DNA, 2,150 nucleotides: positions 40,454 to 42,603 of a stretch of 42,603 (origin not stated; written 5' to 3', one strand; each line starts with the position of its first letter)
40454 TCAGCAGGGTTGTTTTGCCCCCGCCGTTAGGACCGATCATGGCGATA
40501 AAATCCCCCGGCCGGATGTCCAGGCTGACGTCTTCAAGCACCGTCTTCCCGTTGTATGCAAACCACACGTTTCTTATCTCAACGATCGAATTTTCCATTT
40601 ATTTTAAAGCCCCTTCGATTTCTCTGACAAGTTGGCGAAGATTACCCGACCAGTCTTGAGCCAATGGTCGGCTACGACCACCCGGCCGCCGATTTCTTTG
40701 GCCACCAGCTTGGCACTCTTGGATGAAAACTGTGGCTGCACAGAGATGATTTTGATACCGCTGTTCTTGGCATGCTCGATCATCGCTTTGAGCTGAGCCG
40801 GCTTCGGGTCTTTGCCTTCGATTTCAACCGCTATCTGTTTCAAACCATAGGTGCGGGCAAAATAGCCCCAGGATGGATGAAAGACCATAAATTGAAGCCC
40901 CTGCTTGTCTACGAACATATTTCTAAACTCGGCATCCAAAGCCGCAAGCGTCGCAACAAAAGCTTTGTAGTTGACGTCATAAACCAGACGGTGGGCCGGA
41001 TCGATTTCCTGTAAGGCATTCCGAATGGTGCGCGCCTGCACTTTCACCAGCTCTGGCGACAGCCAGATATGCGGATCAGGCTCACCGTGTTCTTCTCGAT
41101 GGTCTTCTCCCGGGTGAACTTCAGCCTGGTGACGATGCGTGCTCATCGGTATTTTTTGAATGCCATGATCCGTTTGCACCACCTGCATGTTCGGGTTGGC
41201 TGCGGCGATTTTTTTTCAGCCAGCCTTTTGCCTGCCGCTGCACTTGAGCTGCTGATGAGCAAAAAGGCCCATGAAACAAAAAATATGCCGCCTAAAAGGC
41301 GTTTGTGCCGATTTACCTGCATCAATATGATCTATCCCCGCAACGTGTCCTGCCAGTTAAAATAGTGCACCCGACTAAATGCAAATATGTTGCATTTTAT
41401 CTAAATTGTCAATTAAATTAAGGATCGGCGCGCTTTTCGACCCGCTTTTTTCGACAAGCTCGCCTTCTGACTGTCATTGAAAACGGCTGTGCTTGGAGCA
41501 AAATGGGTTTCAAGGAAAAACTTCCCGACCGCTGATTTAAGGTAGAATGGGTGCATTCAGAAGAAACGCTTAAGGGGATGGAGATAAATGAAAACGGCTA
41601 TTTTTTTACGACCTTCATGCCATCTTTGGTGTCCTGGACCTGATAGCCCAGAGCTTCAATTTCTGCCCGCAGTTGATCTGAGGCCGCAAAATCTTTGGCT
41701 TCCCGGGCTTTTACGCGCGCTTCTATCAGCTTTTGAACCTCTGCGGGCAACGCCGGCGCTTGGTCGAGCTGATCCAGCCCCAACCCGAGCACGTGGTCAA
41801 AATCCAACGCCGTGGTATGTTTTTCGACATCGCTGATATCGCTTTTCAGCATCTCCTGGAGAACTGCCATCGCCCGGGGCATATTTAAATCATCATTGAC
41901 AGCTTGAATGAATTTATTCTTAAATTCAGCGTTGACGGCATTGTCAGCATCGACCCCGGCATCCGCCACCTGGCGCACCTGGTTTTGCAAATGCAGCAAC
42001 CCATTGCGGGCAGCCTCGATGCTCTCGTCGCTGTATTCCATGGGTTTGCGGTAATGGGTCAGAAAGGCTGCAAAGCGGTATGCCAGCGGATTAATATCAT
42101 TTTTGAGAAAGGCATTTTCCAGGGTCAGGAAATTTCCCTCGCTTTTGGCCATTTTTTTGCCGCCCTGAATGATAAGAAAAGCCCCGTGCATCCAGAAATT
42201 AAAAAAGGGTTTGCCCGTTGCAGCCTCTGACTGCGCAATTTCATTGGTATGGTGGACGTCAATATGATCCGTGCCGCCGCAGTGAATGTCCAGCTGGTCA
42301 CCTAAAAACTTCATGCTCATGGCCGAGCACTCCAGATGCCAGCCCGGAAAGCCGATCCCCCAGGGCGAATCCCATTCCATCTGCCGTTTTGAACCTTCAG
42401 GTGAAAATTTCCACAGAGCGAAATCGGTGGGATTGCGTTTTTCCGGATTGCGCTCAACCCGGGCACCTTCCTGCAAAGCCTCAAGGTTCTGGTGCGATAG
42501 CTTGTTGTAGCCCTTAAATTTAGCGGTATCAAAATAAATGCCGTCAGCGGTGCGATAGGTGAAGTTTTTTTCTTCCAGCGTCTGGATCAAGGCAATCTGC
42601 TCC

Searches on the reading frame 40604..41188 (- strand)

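Call 10: search_protein_families(library=pfam, proteins=[window:40604-41188:-], max_evalue=0.00001)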
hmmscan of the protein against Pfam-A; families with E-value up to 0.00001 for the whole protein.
window:40604-41188:- (194 aa): 1 family
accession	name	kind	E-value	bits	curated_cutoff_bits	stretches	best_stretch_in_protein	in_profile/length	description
PF01297.22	ZnuA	-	2.5e-42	145.6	29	1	22-174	83-237/263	Zinc-uptake complex component A periplasmic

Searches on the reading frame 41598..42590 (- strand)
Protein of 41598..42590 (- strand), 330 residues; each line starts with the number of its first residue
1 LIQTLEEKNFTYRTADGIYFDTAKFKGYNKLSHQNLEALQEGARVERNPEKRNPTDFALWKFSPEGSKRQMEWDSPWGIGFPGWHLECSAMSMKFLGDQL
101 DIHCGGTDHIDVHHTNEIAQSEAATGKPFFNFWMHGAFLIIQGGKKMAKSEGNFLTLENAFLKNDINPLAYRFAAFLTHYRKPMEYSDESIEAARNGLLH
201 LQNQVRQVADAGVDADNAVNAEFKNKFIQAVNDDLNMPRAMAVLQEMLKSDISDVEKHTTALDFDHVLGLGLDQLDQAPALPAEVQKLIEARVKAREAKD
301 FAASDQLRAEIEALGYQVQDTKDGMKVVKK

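Call 10: search_protein_families(library=pfam, proteins=[window:41598-42590:-], max_evalue=0.00001)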
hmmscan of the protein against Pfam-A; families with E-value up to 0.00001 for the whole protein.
window:41598-42590:- (330 aa): 2 families
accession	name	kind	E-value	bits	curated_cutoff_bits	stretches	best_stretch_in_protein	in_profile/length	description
PF01406.26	tRNA-synt_1e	-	1.2e-61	209.2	27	1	1-195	111-300/301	tRNA synthetases class I (C) catalytic domain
PF23493.1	CysS_C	-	5.4e-10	39.7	23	1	279-324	2-47/51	Cysteinyl-tRNA ligase anticodon binding domain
